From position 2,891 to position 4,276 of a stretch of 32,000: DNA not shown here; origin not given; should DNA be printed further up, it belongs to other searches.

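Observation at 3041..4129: Circularly permuted TPP-binding beta subunit of the 2-oxoacid:ferredoxin oxidoreductase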

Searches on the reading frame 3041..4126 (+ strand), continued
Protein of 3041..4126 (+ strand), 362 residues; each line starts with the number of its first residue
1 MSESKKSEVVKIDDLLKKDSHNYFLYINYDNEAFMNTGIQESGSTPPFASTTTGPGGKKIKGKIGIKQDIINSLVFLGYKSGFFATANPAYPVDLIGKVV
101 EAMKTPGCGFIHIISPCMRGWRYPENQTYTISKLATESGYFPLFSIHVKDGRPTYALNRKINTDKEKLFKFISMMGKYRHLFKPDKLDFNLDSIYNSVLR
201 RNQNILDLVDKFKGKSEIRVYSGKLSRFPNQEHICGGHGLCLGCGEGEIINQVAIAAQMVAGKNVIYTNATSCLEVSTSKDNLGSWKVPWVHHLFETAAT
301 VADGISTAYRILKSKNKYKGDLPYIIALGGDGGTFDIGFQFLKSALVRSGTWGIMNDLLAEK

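Call 24: fold_search(model_id=the predicted structure, library=pdb)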
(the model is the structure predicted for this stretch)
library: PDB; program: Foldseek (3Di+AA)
matches with E <= 10: 318; with E <= 0.001: 15
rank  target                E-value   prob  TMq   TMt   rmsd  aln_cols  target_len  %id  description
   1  9bt4_C                1.3e-06  1.00  0.37  0.44   8.9       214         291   24  Pyruvate:Ferredoxin Oxidoreductase from Methanosarcina acetivorans (released 2024-10-09)
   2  5exd_F                2.7e-06  1.00  0.30  0.35   2.0       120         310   37  Crystal structure of oxalate oxidoreductase from Moorella thermoacetica bound with carboxy-di-oxido-methyl-TPP (COOM-T (released 2015-12-30)
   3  5c4i_C                1.2e-05  1.00  0.32  0.37   1.9       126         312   36  Structure of an Oxalate Oxidoreductase (released 2015-07-01)
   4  5exd_I                1.2e-05  1.00  0.30  0.35   2.1       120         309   37  Crystal structure of oxalate oxidoreductase from Moorella thermoacetica bound with carboxy-di-oxido-methyl-TPP (COOM-T (released 2015-12-30)
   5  5exe_C                1.3e-05  1.00  0.32  0.36   2.0       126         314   36  Crystal structure of oxalate oxidoreductase from Moorella thermoacetica bound with carboxy-TPP adduct (released 2015-12-30)
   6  5exe_F                1.8e-05  1.00  0.33  0.37  10.7       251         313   25  Crystal structure of oxalate oxidoreductase from Moorella thermoacetica bound with carboxy-TPP adduct (released 2015-12-30)
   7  6ciq_B                3.8e-04  1.00  0.34  0.12   6.0       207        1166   19  Pyruvate:ferredoxin oxidoreductase from Moorella thermoacetica with coenzyme A bound (released 2018-03-28)
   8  6cin_E                4.8e-04  1.00  0.34  0.12   5.5       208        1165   19  Crystal structure of pyruvate:ferredoxin oxidoreductase from Moorella thermoacetica (released 2018-03-28)
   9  6cin_C                5.4e-04  1.00  0.36  0.12   9.6       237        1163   19  Crystal structure of pyruvate:ferredoxin oxidoreductase from Moorella thermoacetica (released 2018-03-28)
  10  6cip_D                6.5e-04  1.00  0.36  0.12   5.1       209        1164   20  Pyruvate:ferredoxin oxidoreductase from Moorella thermoacetica with acetyl-TPP bound (released 2018-03-28)
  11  6cin_F                7.3e-04  1.00  0.34  0.12   5.7       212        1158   20  Crystal structure of pyruvate:ferredoxin oxidoreductase from Moorella thermoacetica (released 2018-03-28)
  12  6ciq_C                7.8e-04  1.00  0.32  0.11  10.2       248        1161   16  Pyruvate:ferredoxin oxidoreductase from Moorella thermoacetica with coenzyme A bound (released 2018-03-28)
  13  6cin_D                9.3e-04  1.00  0.32  0.12   5.9       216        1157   16  Crystal structure of pyruvate:ferredoxin oxidoreductase from Moorella thermoacetica (released 2018-03-28)
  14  6cio_F                9.3e-04  1.00  0.34  0.12   9.7       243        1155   17  Pyruvate:ferredoxin oxidoreductase from Moorella thermoacetica with lactyl-TPP bound (released 2018-03-28)
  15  6cin_B                9.8e-04  1.00  0.33  0.12   5.7       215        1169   17  Crystal structure of pyruvate:ferredoxin oxidoreductase from Moorella thermoacetica (released 2018-03-28)
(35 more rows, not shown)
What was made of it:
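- Closest known: Oxalate oxidoreductase of Moorella thermoacetica. Same: Foldseek gives RMSD about 2 A over one half (call 24).
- Foldseek's best hits are OFOR beta chains 9bt4_C and 5exd/5c4i, at RMSD about 2 A over 120-126 columns, i.e. one half, as expected from an order-dependent aligner (call 24).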

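Call 34: search_protein_families(library=pfam, proteins=[L042:7132-7896:+, L044:3029-3442:+, L023:28-957:+, L021:646-2082:-], max_evalue=0.00001)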
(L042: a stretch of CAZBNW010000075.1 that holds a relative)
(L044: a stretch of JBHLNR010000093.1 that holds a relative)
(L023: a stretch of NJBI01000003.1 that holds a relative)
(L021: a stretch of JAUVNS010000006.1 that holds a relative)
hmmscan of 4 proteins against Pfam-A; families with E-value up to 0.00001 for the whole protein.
L042:7132-7896:+ (255 aa): 2 families
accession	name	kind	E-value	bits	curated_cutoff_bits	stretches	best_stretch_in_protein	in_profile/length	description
PF00378.25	ECH_1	-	1.6e-38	133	27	1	9-199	4-196/251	Enoyl-CoA hydratase/isomerase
PF16113.10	ECH_2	-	3.1e-12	47.1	27.2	1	13-191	3-186/335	Enoyl-CoA hydratase/isomerase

L044:3029-3442:+ (138 aa): 1 family
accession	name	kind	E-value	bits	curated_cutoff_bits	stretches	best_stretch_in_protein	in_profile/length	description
PF01894.22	UPF0047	-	2.9e-43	147.2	27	1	19-135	1-117/117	Uncharacterised protein family UPF0047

L023:28-957:+ (310 aa): 1 family
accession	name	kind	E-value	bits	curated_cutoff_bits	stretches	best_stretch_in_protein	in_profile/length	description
PF01008.23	IF-2B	-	6.1e-42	144.2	22.4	1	31-289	11-279/280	Initiation factor 2 subunit family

L021:646-2082:- (478 aa): 2 families
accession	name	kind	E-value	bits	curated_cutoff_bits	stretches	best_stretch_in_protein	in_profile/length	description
PF13607.11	Succ_CoA_lig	-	7.8e-40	136.3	27.4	1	161-297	1-137/138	Succinyl-CoA ligase like flavodoxin domain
PF13380.12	CoA_binding_2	-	5.5e-09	36.9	22.8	1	21-114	1-93/116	CoA binding domain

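Call 38: find_encoding_contigs(protein=P0121, flank=6000, max_places=3)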
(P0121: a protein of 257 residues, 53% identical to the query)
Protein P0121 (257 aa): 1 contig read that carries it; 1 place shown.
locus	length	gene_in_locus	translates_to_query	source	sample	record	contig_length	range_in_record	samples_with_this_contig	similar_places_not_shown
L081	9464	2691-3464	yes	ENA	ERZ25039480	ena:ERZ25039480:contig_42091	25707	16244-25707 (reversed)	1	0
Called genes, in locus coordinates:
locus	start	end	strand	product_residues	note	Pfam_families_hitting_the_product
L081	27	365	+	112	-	PF00462:Glutaredoxin (faint)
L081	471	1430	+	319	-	PF01558:POR, PF00037:Fer4 (faint), PF12797:Fer4_2 (faint), PF12837:Fer4_6 (faint), PF13237:Fer4_10 (weak), PF14697:Fer4_21, PF12838:Fer4_7, PF13187:Fer4_9 (weak), +1 more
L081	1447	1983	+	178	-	PF01855:POR_N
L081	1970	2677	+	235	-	PF17147:PFOR_II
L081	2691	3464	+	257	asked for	-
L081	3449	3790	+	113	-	-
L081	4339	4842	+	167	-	PF07859:Abhydrolase_3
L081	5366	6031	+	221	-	PF00291:PALP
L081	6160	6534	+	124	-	-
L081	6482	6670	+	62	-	-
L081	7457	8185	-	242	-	-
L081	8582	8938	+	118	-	-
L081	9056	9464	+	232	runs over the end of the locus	-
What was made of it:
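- Tried and rejected: P0121/L081 lies on a contig where both alpha and beta are broken, which fits sequencing frameshifts (call 38).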

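Call 45: find_encoding_contigs(protein=P0187, flank=5000, max_places=4)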
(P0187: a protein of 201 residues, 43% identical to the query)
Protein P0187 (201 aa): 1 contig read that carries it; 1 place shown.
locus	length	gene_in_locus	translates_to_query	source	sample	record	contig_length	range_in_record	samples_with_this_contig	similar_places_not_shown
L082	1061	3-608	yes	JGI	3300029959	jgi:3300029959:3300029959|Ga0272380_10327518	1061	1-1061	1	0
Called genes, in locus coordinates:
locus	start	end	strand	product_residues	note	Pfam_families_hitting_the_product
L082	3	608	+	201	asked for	PF02775:TPP_enzyme_C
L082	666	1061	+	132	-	?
